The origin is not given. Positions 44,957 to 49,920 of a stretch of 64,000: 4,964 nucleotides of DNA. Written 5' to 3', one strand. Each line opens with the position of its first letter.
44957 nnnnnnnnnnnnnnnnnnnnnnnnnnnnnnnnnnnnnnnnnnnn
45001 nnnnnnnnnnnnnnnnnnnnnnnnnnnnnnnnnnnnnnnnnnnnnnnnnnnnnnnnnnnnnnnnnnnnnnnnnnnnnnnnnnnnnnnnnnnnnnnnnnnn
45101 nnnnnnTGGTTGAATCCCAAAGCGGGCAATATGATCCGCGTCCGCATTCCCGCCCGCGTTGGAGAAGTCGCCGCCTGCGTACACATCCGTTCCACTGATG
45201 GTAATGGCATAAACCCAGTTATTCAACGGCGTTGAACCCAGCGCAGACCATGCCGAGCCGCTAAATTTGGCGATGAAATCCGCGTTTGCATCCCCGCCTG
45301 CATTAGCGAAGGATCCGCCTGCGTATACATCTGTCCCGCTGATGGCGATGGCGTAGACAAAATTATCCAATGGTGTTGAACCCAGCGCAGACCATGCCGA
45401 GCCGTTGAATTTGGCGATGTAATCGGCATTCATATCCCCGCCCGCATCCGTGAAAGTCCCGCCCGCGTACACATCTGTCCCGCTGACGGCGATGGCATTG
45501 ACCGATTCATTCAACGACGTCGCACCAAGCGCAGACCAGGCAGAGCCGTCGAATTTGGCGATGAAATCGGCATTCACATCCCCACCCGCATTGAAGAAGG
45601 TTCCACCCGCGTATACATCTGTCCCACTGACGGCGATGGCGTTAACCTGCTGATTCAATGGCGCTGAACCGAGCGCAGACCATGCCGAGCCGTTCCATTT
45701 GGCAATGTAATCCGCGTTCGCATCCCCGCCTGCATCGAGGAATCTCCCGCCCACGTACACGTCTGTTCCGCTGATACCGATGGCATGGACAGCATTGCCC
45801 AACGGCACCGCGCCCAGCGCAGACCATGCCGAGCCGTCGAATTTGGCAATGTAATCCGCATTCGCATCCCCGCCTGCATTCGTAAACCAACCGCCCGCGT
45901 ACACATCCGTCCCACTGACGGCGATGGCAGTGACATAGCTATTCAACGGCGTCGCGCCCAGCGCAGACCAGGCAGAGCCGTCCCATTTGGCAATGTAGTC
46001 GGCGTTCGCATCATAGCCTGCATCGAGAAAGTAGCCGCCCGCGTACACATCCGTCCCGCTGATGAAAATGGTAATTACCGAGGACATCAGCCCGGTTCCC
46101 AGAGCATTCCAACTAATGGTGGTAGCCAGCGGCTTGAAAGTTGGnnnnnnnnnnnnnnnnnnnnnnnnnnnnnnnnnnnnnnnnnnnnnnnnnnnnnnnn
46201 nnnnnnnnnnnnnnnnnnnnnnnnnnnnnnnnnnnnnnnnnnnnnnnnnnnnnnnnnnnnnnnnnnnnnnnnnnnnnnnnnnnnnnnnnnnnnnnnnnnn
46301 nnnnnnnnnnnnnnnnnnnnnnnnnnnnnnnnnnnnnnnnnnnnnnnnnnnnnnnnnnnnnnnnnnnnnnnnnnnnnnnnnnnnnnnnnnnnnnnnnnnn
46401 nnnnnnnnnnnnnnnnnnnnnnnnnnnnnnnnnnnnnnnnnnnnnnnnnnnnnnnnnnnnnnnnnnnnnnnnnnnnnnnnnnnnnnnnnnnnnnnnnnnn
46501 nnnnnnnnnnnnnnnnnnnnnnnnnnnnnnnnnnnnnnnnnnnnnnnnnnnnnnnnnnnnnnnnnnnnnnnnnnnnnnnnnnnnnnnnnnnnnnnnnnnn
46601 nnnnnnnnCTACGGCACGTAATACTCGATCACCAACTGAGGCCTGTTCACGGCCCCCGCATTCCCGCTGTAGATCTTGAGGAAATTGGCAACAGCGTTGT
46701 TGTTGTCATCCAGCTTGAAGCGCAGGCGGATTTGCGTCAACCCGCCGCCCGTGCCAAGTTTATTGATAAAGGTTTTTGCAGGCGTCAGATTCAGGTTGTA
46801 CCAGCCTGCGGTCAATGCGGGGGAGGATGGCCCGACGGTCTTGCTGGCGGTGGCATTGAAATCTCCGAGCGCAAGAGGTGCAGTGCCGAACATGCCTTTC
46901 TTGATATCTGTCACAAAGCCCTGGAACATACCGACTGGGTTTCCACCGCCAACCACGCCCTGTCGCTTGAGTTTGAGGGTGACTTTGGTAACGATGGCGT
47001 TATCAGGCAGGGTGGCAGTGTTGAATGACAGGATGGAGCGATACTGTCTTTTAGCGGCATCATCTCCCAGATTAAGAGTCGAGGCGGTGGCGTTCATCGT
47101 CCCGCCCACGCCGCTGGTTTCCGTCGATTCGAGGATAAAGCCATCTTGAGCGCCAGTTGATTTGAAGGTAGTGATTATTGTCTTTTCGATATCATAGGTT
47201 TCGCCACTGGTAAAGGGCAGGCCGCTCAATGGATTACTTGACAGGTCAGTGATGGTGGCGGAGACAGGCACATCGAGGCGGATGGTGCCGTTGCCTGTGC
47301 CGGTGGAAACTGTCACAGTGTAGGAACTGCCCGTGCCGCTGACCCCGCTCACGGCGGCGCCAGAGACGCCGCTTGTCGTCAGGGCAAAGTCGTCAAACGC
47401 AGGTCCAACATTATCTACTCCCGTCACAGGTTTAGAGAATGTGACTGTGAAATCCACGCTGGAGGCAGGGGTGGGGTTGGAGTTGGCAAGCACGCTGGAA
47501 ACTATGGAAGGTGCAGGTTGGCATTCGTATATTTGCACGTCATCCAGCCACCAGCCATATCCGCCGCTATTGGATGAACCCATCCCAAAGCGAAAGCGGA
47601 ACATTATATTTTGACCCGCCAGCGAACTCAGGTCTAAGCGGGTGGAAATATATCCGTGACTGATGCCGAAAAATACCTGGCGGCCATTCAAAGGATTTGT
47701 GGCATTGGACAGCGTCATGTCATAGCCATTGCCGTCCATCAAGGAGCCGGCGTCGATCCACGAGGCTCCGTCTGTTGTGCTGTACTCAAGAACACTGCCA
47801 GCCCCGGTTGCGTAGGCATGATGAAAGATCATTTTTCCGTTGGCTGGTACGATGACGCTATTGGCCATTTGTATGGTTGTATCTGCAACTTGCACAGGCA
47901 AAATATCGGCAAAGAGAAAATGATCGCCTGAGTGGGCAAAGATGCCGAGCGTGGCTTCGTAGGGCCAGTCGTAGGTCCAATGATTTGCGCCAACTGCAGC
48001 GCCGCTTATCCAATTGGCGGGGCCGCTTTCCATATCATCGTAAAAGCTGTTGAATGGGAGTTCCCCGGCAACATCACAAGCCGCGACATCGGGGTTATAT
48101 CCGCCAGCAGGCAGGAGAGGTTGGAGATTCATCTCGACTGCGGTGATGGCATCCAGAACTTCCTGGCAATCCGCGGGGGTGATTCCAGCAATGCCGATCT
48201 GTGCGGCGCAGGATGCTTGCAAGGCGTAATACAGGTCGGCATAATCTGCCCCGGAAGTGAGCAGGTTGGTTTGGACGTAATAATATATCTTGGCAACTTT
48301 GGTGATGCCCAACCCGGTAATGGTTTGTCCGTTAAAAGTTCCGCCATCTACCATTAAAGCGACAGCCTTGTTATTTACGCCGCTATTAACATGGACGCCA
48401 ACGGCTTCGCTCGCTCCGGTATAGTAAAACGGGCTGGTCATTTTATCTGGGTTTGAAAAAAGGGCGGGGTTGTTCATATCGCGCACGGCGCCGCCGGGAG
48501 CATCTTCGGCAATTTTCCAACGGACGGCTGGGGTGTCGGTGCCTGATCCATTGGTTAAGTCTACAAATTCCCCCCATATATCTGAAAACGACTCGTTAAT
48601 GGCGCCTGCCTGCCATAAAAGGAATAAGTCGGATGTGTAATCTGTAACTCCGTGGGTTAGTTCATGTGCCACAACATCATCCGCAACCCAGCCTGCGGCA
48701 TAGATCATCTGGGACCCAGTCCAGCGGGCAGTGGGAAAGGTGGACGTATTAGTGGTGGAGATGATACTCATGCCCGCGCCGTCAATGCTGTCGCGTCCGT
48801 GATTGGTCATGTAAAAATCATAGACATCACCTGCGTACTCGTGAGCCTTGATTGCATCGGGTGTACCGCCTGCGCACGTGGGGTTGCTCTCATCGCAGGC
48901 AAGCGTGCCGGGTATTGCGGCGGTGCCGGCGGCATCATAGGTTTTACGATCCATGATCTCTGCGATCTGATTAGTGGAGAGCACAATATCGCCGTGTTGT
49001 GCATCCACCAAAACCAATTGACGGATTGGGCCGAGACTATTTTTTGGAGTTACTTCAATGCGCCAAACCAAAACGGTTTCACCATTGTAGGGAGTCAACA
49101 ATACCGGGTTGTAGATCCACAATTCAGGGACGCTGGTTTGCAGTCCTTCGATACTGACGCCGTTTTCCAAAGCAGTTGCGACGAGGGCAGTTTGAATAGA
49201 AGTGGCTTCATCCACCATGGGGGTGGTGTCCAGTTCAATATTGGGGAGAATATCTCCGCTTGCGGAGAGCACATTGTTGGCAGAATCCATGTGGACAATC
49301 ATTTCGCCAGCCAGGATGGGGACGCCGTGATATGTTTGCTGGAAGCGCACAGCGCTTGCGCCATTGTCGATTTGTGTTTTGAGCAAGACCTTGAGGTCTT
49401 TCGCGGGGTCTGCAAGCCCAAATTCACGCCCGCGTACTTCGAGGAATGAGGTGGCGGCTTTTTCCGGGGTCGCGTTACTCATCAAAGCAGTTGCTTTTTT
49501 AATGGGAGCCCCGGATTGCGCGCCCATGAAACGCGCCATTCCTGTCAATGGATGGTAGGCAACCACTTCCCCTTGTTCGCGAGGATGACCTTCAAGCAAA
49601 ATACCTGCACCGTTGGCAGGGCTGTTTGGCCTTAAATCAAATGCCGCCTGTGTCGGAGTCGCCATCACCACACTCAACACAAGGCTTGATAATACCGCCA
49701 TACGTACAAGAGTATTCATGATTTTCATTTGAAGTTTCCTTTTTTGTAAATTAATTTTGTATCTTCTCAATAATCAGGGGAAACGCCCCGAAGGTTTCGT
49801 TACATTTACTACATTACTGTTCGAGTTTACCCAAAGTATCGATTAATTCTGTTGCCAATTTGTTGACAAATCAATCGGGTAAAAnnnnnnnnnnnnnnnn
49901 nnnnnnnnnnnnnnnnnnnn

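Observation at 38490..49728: Array of four secreted proteins sharing a conserved C-terminal IEYYVP domain: candidate surface-display/anchoring system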

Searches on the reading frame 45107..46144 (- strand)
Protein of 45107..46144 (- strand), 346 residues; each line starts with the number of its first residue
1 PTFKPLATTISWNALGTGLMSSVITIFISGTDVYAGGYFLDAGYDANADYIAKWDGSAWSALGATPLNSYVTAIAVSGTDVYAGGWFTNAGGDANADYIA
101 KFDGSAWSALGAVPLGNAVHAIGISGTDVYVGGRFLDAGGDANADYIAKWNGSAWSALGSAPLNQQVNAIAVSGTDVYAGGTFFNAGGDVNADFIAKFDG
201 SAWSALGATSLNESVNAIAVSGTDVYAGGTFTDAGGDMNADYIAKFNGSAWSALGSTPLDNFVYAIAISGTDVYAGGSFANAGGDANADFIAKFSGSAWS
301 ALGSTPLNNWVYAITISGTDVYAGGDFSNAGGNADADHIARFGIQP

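Call 72: find_homologous_proteins(query=window:45107-46144:-, max_evalue=0.001)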
Query window:45107-46144:- (346 aa): 4440 proteins with E <= 0.001 among 8000 candidates; the best 120 are listed.
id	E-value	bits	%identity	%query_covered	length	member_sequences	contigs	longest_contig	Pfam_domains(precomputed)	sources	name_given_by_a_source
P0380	1.6e-152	526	61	98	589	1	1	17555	PF12768.14,PF18962.8,PF19565.5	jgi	jgi:hypothetical protein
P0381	2.8e-144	499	55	96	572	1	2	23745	PF12768.14,PF19565.5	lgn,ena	-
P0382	5.8e-135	468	51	96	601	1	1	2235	PF12768.14,PF17164.11,PF19565.5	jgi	jgi:hypothetical protein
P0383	2.7e-133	463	48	97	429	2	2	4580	PF12768.14,PF19565.5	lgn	-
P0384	1.3e-130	454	54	85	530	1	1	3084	PF12768.14,PF18962.8,PF19565.5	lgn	-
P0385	3.5e-130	453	52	96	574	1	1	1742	PF12768.14,PF17164.11,PF19565.5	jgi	-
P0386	4.8e-123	429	60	99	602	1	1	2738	PF19565.5,PF26660.1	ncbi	-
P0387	3.2e-119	417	53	92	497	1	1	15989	PF16640.12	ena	-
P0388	8.4e-119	415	58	98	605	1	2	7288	PF19565.5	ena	-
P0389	9.4e-119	415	58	99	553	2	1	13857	PF12768.14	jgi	-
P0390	1.1e-117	412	48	93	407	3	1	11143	PF12768.14,PF17861.7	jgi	jgi:hypothetical protein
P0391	1.2e-117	411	49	96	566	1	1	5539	PF12768.14,PF17164.11,PF19565.5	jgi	jgi:hypothetical protein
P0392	1.1e-115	405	40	95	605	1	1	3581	PF12768.14,PF19565.5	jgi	-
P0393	2.6e-112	394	47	92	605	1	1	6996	PF12768.14,PF17164.11,PF19565.5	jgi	jgi:hypothetical protein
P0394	1.2e-111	392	42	94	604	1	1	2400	PF12768.14,PF19565.5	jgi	-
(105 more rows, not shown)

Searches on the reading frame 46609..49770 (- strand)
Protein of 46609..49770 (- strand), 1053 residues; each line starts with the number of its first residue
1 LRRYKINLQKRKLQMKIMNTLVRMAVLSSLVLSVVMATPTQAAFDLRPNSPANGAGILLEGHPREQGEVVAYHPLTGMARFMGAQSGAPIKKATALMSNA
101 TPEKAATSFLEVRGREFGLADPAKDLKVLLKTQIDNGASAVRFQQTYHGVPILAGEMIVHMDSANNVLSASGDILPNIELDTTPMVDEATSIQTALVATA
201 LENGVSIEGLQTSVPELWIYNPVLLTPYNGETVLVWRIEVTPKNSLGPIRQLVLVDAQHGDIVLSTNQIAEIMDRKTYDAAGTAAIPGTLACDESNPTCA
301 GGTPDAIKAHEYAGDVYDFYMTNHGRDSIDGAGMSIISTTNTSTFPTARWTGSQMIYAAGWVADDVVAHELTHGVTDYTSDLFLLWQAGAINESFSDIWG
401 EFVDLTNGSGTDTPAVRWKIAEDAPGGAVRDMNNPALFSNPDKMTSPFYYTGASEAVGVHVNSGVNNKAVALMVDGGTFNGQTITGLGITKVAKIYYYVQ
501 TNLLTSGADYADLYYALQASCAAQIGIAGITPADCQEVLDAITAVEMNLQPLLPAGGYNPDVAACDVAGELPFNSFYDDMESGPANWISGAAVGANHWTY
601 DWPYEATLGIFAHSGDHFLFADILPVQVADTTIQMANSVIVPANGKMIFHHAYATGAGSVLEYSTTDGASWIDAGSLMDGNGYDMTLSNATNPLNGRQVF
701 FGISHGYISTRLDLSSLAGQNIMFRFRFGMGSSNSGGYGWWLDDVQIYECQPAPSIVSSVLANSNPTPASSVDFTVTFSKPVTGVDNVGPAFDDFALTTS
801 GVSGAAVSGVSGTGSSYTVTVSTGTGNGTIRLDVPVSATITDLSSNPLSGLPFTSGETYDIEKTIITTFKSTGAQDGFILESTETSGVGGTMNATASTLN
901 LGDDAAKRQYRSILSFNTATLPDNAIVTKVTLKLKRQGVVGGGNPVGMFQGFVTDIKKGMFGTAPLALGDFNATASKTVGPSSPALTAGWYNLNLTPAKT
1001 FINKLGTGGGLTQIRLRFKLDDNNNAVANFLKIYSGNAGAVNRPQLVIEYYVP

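Call 3: search_protein_families(library=pfam, proteins=[window:46609-49770:-], max_evalue=0.01)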
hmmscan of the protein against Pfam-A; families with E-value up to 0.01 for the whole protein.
window:46609-49770:- (1053 aa): 3 families
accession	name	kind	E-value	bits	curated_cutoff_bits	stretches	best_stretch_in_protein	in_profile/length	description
PF02868.21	Peptidase_M4_C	-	1.3e-25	90.7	24.4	1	384-526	5-147/165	Thermolysin metallopeptidase, alpha-helical domain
PF01447.24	Peptidase_M4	-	1.1e-18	68.5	22.4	1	275-377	31-145/145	Thermolysin metallopeptidase, catalytic domain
PF07504.19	FTP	-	5.9e-13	48.9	21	1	125-173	2-50/51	Fungalysin/Thermolysin Propeptide Motif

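Call 4: search_protein_families(library=ncbifam, proteins=[window:46609-49770:-], max_evalue=0.01)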
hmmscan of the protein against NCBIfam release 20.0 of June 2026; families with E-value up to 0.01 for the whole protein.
window:46609-49770:- (1053 aa): 5 families
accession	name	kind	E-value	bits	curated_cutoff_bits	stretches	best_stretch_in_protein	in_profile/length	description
NF038112.1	myxo_dep_M36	subfamily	1.7e-21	75.2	1500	2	572-752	983-1171/1604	myxosortase-dependent M36 family metallopeptidase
NF038111.1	rhom_dep_M36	equivalog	6.6e-15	53.6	1700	2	643-751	1052-1167/1315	rhombosortase-dependent M36 family metallopeptidase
NF045902.1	MetaloprotProALeg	equivalog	8.2e-14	51.2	900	2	304-480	303-481/539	zinc metalloprotease ProA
NF047971.1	ThermolysLepto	equivalog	3.9e-12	45.2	1350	1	364-546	433-618/776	M4 family metalopeptidase thermolysin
NF033679.1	DNRLRE_dom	domain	1.4e-08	35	34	1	895-1049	16-164/164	DNRLRE domain-containing protein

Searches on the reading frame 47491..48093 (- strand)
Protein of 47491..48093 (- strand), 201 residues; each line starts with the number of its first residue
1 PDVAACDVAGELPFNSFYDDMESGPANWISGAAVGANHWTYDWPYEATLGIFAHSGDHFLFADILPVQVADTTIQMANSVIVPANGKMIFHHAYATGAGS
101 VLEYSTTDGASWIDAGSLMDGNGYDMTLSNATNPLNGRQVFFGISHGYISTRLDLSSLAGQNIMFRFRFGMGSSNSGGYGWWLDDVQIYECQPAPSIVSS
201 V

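Call 55: search_protein_families(library=pfam, proteins=[window:47491-48093:-], max_evalue=10)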
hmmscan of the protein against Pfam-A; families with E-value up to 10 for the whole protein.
window:47491-48093:- (201 aa): 2 families
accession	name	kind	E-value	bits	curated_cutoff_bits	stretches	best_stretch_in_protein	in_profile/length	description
PF20773.4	InhA-like_MAM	-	0.089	12.7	26.9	1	125-187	100-161/191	Immune inhibitor A-like, MAM domain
PF21471.3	Reelin_subrepeat-B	-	0.18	12.1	27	1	91-188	51-126/127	Reelin subrepeat B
